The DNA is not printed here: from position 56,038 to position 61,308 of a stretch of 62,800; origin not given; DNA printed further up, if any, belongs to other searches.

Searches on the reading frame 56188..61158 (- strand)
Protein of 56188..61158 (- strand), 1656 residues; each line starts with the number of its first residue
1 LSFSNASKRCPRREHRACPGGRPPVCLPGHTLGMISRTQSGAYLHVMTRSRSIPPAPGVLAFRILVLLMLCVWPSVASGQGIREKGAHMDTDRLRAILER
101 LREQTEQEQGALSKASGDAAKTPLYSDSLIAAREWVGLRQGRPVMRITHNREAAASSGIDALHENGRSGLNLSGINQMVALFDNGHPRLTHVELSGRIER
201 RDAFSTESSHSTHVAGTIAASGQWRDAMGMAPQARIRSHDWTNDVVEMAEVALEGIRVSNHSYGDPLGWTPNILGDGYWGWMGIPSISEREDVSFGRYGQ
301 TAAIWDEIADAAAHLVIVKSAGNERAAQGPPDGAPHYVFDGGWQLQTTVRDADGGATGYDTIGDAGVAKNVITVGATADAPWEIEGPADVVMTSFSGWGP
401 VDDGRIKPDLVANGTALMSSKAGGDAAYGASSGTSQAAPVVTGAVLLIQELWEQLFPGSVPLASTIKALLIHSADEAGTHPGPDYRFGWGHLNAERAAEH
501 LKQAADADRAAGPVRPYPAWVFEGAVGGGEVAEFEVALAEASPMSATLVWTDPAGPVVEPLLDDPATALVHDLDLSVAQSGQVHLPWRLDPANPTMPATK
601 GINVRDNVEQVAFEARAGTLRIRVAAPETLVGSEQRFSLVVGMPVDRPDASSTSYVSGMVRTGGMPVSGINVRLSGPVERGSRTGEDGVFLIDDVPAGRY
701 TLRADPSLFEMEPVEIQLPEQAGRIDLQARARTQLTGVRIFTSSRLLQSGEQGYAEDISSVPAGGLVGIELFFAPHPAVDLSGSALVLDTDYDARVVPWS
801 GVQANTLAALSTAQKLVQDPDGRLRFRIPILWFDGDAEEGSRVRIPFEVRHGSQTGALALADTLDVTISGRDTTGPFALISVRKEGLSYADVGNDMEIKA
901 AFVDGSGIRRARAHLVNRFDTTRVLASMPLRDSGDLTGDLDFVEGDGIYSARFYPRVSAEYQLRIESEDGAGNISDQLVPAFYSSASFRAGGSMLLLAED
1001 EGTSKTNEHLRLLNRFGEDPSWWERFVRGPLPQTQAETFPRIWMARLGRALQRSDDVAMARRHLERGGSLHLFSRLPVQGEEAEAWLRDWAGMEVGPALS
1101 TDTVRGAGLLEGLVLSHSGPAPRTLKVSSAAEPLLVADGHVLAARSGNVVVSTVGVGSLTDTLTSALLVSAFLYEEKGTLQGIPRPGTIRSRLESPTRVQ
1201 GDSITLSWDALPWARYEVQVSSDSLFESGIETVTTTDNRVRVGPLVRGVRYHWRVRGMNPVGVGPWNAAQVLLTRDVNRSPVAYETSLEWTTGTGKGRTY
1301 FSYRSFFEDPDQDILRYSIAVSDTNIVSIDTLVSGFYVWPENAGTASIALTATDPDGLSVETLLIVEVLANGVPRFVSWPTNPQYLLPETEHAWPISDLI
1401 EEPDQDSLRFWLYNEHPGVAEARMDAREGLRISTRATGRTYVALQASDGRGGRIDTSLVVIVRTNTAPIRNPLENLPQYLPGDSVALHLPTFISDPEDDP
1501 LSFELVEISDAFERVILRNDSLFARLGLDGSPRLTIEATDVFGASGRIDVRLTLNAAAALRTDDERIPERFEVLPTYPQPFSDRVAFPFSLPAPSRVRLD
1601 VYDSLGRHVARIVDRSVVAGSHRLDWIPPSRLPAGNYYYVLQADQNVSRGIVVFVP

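Call 54: search_protein_families(library=pfam, proteins=[window:56188-61158:-], max_evalue=0.00001)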
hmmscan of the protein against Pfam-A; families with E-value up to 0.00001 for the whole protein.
window:56188-61158:- (1656 aa): 3 families
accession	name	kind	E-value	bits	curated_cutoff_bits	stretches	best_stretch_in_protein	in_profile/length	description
PF00082.27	Peptidase_S8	-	5e-32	111.8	21.8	1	179-490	6-288/288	Subtilase family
PF13620.12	CarboxypepD_reg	-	9.9e-08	32.7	32.3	1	656-714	2-64/82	Carboxypeptidase regulatory-like domain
PF00041.27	fn3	-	1.7e-06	28.6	25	1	1197-1267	9-78/84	Fibronectin type III domain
